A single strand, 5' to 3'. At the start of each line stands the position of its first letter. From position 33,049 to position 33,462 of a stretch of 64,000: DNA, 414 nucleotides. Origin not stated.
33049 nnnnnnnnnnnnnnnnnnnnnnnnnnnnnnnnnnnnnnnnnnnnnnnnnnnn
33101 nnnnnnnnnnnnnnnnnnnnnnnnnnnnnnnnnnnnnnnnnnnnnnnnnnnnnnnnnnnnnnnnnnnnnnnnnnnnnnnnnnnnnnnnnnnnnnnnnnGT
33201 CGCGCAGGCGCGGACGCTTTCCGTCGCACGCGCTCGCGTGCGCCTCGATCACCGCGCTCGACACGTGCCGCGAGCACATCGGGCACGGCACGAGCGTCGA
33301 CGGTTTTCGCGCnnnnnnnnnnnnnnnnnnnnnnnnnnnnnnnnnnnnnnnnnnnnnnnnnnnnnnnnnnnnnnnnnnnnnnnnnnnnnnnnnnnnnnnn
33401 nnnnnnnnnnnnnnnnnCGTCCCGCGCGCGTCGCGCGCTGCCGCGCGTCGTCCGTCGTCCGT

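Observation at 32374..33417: AlkB-type dioxygenase fused to an N-terminal UBZ4 (Rad18-like) zinc finger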

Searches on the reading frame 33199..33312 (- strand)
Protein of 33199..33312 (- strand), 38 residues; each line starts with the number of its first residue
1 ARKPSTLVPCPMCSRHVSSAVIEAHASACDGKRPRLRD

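Call 35: search_solved_structures(query=A2, max_evalue=10, show_alignments=4)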
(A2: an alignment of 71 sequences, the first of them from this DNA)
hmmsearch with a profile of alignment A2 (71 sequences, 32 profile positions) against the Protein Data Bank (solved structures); distinct sequences matched with E-value up to 10: 50.
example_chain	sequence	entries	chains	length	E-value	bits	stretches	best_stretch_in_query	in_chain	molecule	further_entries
5vf0_B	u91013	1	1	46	5.2e-08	35.8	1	5-31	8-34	E3 ubiquitin-protein ligase RAD18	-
2mre_B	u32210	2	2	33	5.5e-08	35.7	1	5-29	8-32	E3 ubiquitin-protein ligase RAD18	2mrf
3vhs_A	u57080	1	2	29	8e-07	32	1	5-27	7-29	ATPase WRNIP1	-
2i13_A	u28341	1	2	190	3.8e-05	26.6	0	7-17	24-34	Aart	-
3vht_B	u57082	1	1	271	4.3e-05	26.5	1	5-28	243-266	Green fluorescent protein,ATPase WRNIP1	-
9sqy_I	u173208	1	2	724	6.9e-05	25.8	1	5-28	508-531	BRCA1-A complex subunit RAP80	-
5ywr_B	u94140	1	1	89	0.00014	24.9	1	6-30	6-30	E3 ubiquitin-protein ligase ZNRF1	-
9gy0_A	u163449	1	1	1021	0.00017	24.6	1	7-25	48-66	Fanconi-associated nuclease 1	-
1mey_C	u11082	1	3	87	0.00044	23.3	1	6-17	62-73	CONSENSUS ZINC FINGER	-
3wwq_C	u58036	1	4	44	0.00055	23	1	6-15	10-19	Fanconi anemia-associated protein of 20 kDa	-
2muq_A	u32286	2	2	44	0.00068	22.7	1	6-15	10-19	Fanconi anemia-associated protein of 20 kDa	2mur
5k2m_E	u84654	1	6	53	0.0054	19.8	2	5-13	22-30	Probable lysine biosynthesis protein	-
2elo_A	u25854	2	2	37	0.0066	19.5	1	6-20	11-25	Zinc finger protein 406 | Zinc finger protein ZFAT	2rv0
5vo0_A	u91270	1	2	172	0.009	19.1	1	6-22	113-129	TNF receptor-associated factor 6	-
7n5w_A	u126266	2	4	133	0.017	18.2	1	1-12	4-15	Zinc finger and BTB domain-containing protein 7A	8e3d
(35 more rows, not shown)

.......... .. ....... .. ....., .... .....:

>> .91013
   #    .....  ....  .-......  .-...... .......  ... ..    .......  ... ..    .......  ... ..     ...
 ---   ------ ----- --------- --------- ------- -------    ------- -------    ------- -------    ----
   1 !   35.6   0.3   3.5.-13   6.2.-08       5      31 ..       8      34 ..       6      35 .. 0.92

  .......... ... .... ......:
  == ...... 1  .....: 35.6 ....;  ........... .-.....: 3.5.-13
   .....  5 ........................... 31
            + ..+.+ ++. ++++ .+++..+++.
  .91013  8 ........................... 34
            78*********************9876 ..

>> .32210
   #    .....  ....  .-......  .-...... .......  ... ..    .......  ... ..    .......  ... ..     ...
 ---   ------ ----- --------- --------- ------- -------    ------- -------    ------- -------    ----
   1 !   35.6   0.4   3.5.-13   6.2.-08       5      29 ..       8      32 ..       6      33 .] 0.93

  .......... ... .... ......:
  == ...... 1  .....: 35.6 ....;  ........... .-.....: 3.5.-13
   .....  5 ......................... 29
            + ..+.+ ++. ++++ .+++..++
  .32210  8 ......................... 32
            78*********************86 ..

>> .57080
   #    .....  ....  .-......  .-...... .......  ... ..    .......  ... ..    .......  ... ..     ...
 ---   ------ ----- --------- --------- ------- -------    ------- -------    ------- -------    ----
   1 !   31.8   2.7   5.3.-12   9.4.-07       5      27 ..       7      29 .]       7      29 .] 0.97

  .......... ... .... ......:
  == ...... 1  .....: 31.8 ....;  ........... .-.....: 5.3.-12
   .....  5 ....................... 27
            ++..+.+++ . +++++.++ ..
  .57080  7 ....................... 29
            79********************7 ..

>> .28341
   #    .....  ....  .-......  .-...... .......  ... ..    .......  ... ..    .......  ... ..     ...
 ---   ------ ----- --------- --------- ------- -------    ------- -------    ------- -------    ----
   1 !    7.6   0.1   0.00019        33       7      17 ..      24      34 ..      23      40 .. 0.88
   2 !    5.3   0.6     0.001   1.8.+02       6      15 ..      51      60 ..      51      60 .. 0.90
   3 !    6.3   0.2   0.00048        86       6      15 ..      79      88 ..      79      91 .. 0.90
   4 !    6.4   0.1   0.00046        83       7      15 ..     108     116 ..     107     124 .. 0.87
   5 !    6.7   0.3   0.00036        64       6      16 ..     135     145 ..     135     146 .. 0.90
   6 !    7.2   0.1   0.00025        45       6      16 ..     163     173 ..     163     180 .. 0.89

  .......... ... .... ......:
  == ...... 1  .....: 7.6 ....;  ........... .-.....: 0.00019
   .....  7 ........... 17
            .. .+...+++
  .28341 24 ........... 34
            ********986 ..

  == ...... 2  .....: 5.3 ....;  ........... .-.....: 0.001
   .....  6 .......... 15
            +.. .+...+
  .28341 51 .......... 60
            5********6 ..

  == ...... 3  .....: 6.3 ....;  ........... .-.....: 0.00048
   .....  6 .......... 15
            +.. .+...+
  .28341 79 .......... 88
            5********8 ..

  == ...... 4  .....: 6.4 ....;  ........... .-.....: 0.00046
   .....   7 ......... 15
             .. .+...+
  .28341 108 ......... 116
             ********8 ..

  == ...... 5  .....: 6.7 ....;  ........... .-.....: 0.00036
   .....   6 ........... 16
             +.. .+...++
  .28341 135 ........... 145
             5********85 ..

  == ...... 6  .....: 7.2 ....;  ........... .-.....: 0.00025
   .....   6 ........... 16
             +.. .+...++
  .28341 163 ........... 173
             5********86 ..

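Call 55: search_solved_structures(query=window:33199-33312:-, max_evalue=10, show_alignments=2)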
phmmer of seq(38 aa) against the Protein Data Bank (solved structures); distinct sequences matched with E-value up to 10: 13.
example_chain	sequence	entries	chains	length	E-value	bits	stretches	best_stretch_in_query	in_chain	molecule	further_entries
9y6s_4E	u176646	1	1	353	0.038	17.4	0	6-35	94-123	C2HC/C3H-type domain-containing protein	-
6x46_A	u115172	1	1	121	0.14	15.7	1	6-33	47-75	Gametocyte-specific factor 1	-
5ywr_B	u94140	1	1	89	0.24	15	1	9-36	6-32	E3 ubiquitin-protein ligase ZNRF1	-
3vhs_A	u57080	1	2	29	0.38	14.4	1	4-29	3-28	ATPase WRNIP1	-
2mre_B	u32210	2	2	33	0.49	14.1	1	5-30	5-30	E3 ubiquitin-protein ligase RAD18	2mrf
5vf0_B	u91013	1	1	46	0.64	13.7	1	6-33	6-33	E3 ubiquitin-protein ligase RAD18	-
9e6q_Ad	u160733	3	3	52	0.65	13.7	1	3-33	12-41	Large ribosomal subunit protein eL37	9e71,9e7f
5a9z_Ab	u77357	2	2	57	0.74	13.5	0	3-14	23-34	50S ribosomal protein L32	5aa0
10px_15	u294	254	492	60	0.77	13.5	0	3-14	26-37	50S ribosomal protein L32 | 50S ribosomal protein L33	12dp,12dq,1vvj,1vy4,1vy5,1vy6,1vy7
4v68_B5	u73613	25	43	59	0.83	13.4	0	3-14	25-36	50S ribosomal protein L32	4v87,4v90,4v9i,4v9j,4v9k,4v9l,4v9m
5k2m_E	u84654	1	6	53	1.5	12.6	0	7-26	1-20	Probable lysine biosynthesis protein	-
9sqy_I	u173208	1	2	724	1.9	12.3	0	5-32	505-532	BRCA1-A complex subunit RAP80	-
2akl_A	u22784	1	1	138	9.4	10.2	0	4-16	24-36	phnA-like protein pa0128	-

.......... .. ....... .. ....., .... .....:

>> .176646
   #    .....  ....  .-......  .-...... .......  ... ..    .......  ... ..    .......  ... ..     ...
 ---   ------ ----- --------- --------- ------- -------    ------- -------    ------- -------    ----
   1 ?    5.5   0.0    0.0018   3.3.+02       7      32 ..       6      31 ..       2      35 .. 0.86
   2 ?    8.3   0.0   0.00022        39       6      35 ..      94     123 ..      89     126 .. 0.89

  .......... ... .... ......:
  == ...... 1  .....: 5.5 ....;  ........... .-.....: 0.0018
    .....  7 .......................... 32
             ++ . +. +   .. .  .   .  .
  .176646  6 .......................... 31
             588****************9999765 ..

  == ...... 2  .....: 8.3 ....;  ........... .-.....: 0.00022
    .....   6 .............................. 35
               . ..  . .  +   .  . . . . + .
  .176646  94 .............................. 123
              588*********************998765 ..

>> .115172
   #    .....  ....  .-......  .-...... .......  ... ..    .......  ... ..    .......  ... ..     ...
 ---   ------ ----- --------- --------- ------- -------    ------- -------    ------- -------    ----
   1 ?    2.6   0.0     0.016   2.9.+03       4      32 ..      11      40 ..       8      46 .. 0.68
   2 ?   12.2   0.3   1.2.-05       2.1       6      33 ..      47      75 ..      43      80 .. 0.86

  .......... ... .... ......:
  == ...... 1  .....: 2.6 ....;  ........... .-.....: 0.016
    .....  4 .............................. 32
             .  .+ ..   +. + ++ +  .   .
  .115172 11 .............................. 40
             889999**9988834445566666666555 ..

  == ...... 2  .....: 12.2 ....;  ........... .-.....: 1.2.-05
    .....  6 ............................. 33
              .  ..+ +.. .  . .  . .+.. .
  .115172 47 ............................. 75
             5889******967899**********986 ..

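Call 57: search_solved_structures(query=A5, max_evalue=1, show_alignments=0)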
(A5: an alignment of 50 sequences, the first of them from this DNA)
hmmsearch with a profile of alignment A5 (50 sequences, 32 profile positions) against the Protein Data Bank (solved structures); distinct sequences matched with E-value up to 1: 30.
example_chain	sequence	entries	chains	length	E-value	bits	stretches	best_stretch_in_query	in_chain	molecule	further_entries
9sqy_I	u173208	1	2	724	2.6e-07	33.7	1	5-28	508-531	BRCA1-A complex subunit RAP80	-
2i13_A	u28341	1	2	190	0.00034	23.8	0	7-17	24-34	Aart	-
3vhs_A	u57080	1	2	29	0.0012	22.1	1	5-26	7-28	ATPase WRNIP1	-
1mey_C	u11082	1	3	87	0.0069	19.6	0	6-17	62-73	CONSENSUS ZINC FINGER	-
5k2m_E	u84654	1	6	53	0.0071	19.6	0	5-22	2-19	Probable lysine biosynthesis protein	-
5aas_A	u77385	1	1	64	0.01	19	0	6-15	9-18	TAX1-BINDING PROTEIN 1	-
9gy0_A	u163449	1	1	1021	0.018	18.3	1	6-22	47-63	Fanconi-associated nuclease 1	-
2mre_B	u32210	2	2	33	0.02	18.1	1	5-28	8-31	E3 ubiquitin-protein ligase RAD18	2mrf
7n5w_A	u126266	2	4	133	0.02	18.1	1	1-12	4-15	Zinc finger and BTB domain-containing protein 7A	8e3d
9jzt_A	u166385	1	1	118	0.022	18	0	6-22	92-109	Zinc finger and BTB domain-containing protein 20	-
5vf0_B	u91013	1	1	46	0.025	17.8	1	5-30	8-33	E3 ubiquitin-protein ligase RAD18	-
5ywr_B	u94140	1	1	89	0.029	17.6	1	6-22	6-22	E3 ubiquitin-protein ligase ZNRF1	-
5aaq_A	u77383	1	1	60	0.038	17.2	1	7-16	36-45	CALCIUM-BINDING AND COILED-COIL DOMAIN-CONTAINING PROTEIN 2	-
2ecm_A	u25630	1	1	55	0.041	17.1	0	7-22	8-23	RING finger and CHY zinc finger domain-containing protein 1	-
3vht_B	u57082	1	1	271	0.049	16.9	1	5-22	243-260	Green fluorescent protein,ATPase WRNIP1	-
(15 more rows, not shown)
